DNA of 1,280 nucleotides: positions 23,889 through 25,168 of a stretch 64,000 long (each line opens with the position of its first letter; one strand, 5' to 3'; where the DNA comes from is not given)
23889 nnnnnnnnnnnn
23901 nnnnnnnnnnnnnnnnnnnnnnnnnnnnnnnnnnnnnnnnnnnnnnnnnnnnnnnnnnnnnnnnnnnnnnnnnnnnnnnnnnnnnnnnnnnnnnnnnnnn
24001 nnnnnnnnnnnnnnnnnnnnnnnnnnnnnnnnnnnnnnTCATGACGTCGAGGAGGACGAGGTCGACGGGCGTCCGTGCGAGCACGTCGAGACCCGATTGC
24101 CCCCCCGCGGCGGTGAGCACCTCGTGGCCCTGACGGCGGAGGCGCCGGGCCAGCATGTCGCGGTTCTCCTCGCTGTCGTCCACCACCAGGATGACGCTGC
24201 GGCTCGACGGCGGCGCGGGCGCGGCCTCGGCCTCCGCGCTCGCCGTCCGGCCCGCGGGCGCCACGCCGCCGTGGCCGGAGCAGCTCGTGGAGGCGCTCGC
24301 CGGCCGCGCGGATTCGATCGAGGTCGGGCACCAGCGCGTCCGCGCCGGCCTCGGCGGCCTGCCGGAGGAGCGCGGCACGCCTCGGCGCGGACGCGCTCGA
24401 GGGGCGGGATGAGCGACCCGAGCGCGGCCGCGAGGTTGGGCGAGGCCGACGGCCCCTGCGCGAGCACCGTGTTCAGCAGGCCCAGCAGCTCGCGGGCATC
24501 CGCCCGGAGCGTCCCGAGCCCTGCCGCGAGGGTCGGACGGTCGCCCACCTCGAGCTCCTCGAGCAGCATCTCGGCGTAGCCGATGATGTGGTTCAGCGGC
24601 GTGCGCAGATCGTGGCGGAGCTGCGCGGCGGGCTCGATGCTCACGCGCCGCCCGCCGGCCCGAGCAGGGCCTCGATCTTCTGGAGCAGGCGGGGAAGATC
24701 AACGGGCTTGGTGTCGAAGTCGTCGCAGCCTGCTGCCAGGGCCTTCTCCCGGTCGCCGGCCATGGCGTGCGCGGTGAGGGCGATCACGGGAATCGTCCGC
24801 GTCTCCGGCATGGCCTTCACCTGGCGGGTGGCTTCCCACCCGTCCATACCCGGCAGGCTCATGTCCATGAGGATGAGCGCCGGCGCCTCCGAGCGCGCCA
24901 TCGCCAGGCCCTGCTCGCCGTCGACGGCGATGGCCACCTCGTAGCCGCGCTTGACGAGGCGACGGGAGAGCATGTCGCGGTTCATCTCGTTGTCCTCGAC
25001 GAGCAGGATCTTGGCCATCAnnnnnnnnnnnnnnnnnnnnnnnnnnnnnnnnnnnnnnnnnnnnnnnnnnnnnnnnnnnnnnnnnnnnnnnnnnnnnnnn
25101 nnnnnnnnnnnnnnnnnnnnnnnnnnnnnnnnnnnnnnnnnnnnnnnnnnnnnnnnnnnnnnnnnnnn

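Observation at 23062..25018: Phosphorelay operon ending in a receiver-nucleotidyl cyclase, with a HisKA-only module in the middle and unresolved frames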

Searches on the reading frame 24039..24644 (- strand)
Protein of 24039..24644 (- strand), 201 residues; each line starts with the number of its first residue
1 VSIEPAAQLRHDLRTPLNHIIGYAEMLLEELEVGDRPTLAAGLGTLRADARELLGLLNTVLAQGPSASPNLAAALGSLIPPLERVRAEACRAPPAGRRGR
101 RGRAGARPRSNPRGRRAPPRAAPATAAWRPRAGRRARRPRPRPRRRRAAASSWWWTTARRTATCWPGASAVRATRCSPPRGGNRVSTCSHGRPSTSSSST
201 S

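Call 6: search_protein_families(library=pfam, proteins=[window:24039-24644:-], max_evalue=1)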
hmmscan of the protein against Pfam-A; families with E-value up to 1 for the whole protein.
window:24039-24644:- (201 aa): 1 family
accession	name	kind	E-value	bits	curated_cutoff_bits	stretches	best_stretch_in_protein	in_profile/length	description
PF00512.31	HisKA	-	2.3e-09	37.6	26.9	1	6-61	6-58/66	His Kinase A (phospho-acceptor) domain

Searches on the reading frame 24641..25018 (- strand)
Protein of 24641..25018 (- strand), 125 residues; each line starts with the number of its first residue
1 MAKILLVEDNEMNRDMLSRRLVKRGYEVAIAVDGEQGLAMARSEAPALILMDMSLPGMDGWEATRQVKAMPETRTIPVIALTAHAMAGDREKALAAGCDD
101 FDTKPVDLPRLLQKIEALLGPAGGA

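Call 6: search_protein_families(library=pfam, proteins=[window:24641-25018:-], max_evalue=1)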
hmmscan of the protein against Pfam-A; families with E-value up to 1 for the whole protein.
window:24641-25018:- (125 aa): 2 families
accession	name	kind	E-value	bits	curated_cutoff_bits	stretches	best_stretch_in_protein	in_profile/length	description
PF00072.30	Response_reg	-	1.1e-26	93.6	30.2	1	4-116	1-111/111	Response regulator receiver domain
PF20161.5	VpsR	-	0.3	11.3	23.7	1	15-115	21-120/121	VpsR domain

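Call 25: find_encoding_contigs(protein=window:24641-25018:-, flank=10000, max_places=10)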
Protein window:24641-25018:- (125 aa): 22 contigs read that carry it; 10 places shown.
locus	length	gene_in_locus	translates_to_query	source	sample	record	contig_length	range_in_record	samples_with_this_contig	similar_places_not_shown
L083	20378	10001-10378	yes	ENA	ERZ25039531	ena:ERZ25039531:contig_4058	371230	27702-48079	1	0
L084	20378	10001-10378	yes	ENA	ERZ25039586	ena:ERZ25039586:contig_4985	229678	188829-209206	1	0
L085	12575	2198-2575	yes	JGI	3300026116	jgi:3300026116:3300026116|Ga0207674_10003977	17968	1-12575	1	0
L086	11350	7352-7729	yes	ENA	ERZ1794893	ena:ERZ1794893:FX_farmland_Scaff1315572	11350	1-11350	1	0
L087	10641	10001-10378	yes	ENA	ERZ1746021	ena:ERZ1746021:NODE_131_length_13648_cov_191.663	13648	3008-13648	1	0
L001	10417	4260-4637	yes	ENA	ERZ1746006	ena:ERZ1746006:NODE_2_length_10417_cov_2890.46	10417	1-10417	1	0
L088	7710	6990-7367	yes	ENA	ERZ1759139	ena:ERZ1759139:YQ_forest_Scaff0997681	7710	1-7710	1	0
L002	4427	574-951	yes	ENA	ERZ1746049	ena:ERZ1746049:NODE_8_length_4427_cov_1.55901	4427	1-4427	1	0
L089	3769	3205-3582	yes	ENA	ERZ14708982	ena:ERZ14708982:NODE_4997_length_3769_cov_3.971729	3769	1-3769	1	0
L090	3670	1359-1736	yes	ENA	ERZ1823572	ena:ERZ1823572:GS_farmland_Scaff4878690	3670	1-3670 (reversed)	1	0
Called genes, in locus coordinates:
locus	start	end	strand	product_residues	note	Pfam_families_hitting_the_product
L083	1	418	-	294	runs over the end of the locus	PF10340:Say1_Mug180, PF20434:BD-FAE, PF07859:Abhydrolase_3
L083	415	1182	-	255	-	PF06314:ADC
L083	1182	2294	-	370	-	PF00296:Bac_luciferase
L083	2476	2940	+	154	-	-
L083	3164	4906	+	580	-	PF01590:GAF, PF13185:GAF_2, PF13492:GAF_3, PF01590:GAF, PF13185:GAF_2, PF13492:GAF_3, PF01590:GAF, PF13185:GAF_2, +2 more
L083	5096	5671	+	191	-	-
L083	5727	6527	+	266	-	PF13185:GAF_2, PF01590:GAF, PF13492:GAF_3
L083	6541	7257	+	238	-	PF01590:GAF, PF13185:GAF_2, PF13492:GAF_3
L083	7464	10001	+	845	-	PF01590:GAF, PF13185:GAF_2, PF13492:GAF_3, PF01590:GAF, PF13185:GAF_2, PF13492:GAF_3, PF00512:HisKA, PF02518:HATPase_c, +1 more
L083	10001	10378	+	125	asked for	PF00072:Response_reg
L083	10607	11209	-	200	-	-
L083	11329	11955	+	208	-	PF00211:Guanylate_cyc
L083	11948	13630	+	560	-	PF01979:Amidohydro_1 (faint), PF07969:Amidohydro_3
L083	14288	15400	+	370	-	PF00496:SBP_bac_5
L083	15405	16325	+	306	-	PF19300:BPD_transp_1_N, PF00528:BPD_transp_1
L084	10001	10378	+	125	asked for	PF00072:Response_reg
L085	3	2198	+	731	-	PF01590:GAF, PF13185:GAF_2, PF13492:GAF_3, PF00512:HisKA, PF02518:HATPase_c, PF00072:Response_reg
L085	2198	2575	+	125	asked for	PF00072:Response_reg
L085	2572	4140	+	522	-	PF00512:HisKA, PF00072:Response_reg, PF00211:Guanylate_cyc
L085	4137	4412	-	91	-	-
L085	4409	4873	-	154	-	-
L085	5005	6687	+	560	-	PF01979:Amidohydro_1 (faint), PF07969:Amidohydro_3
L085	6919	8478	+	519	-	PF00496:SBP_bac_5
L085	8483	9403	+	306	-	PF19300:BPD_transp_1_N, PF00528:BPD_transp_1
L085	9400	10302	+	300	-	PF00528:BPD_transp_1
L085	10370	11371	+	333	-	PF00005:ABC_tran, PF13304:AAA_21 (faint), PF13401:AAA_22 (weak), PF08352:oligo_HPY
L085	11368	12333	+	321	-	PF00005:ABC_tran, PF08352:oligo_HPY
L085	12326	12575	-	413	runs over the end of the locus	PF07690:MFS_1, PF00083:Sugar_tr, PF13347:MFS_2, PF12832:MFS_1_like (weak), PF07690:MFS_1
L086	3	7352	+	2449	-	?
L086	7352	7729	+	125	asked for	PF00072:Response_reg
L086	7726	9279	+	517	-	PF00512:HisKA, PF00072:Response_reg, PF00211:Guanylate_cyc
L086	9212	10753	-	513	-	PF25919:BSH_CusB (faint), PF26002:Beta-barrel_AprE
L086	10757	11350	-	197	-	?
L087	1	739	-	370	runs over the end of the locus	PF00296:Bac_luciferase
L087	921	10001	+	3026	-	PF01590:GAF, PF13185:GAF_2, PF13492:GAF_3, PF01590:GAF, PF13185:GAF_2, PF13492:GAF_3, PF01590:GAF, PF13185:GAF_2, +37 more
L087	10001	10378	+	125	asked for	PF00072:Response_reg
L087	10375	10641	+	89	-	?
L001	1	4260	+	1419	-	?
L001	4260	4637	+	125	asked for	PF00072:Response_reg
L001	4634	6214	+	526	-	PF00512:HisKA, PF00072:Response_reg, PF00211:Guanylate_cyc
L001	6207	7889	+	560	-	PF01979:Amidohydro_1 (faint), PF07969:Amidohydro_3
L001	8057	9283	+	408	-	PF00496:SBP_bac_5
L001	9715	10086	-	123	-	PF21983:NikA-like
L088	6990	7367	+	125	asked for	PF00072:Response_reg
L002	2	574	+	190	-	?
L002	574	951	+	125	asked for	PF00072:Response_reg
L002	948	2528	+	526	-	PF00512:HisKA, PF00072:Response_reg, PF00211:Guanylate_cyc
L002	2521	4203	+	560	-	PF01979:Amidohydro_1 (faint), PF07969:Amidohydro_3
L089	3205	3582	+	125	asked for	PF00072:Response_reg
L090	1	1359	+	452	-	?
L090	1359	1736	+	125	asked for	PF00072:Response_reg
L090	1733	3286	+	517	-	PF00512:HisKA, PF00072:Response_reg, PF00211:Guanylate_cyc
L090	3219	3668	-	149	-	?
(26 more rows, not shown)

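Call 63: search_protein_families(library=ncbifam, proteins=[window:24641-25018:-], max_evalue=0.001)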
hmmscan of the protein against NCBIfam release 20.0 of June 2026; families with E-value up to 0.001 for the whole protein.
window:24641-25018:- (125 aa): 92 families (the best 25 are shown)
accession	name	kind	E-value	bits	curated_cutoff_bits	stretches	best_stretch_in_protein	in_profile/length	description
NF007135.0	PRK09581.1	equivalog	5.3e-29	101.3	474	1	1-118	2-119/457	PleD family two-component system response regulator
NF038297.2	hybrid_HK_HrmK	equivalog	1.3e-26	93.4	725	1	2-113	491-602/607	hybrid histidine kinase/response regulator HrmK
TIGR02154.1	PhoB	equivalog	2.9e-26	92.2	296.2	1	2-119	3-120/226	phosphate regulon transcriptional regulator PhoB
NF008318.0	PRK11107.1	equivalog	6.4e-25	87.4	890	1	3-115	669-781/920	two-component sensor histidine kinase BarA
NF011874.0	PRK15347.1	equivalog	2.4e-24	85.5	852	1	3-116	692-807/921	two component system sensor kinase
NF041733.1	resp_reg_CseB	equivalog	4e-24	85.2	350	1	3-119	2-115/228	two-component system response regulator CseB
TIGR01387.1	cztR_silR_copR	subfamily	5.2e-24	85.1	279.2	1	4-119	1-114/218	heavy metal response regulator transcription factor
NF008567.0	PRK11517.1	equivalog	1.9e-23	83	353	1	3-119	2-115/223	response regulator transcription factor HprR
NF045944.1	ResRegRpaBCyano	equivalog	2.8e-21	76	330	1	5-119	1-112/229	response regulator transcription factor RpaB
NF008099.0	PRK10841.1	equivalog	8.6e-21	73.4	920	1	3-115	826-936/949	two-component system sensor histidine kinase RcsC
NF040689.1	MtrAB_MtrA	equivalog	2.7e-20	72.6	300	1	4-119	1-113/219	MtrAB system response regulator MtrA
NF012023.0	PRK15479.1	equivalog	3e-20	72.7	337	1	3-120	2-117/224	transcriptional regulator TctD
NF040534.1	resp_reg_YycF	equivalog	1e-19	70.7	340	1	3-117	2-113/231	response regulator YycF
NF053854.1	RespRegPhoBBctds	equivalog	6.9e-19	68.1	270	1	4-119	1-115/225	two-component system response regulator PhoB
NF007005.1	PRK09468.1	equivalog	1.6e-18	67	331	1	2-119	4-119/237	osmolarity response regulator transcription factor OmpR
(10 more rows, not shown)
